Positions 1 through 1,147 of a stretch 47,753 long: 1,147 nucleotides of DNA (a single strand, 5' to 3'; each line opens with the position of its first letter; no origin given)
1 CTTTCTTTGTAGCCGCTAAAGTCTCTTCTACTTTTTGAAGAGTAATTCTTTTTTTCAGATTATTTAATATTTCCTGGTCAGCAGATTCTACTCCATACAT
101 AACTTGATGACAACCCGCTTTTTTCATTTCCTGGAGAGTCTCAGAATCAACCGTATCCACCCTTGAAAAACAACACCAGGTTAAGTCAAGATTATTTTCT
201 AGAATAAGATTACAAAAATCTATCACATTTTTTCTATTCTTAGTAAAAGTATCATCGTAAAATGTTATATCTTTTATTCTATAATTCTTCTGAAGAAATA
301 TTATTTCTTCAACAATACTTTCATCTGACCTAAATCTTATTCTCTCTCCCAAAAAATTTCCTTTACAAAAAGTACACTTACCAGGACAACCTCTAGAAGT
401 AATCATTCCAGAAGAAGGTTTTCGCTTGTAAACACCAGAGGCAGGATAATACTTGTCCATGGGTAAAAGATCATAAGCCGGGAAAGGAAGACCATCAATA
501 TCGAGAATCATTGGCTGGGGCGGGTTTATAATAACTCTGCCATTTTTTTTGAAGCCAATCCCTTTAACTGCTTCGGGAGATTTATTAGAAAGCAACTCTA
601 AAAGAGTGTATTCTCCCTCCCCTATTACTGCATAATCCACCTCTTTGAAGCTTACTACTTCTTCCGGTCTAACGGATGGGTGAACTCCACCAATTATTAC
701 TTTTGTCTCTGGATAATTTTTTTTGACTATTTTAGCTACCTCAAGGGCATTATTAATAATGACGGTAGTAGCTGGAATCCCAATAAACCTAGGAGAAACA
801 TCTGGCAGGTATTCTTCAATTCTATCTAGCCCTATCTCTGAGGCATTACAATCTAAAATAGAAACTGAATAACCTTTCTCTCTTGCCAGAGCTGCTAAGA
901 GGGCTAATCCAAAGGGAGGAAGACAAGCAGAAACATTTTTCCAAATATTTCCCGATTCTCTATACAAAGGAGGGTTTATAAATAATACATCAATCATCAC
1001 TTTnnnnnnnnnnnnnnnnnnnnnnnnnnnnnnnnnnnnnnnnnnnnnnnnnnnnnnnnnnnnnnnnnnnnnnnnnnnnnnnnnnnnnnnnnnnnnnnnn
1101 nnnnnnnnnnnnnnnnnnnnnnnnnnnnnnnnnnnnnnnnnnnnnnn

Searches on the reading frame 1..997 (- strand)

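Call 3: search_protein_families(library=pfam, proteins=[window:1-997:-], max_evalue=0.01)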
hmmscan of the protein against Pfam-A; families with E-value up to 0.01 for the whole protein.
window:1-997:- (332 aa): 2 families
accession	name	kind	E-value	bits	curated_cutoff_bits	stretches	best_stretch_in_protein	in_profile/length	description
PF02310.24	B12-binding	-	3e-24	85.6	32.1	1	21-135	7-120/121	B12 binding domain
PF04055.27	Radical_SAM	-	2.2e-20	73.9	29.5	1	198-331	1-137/166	Radical SAM superfamily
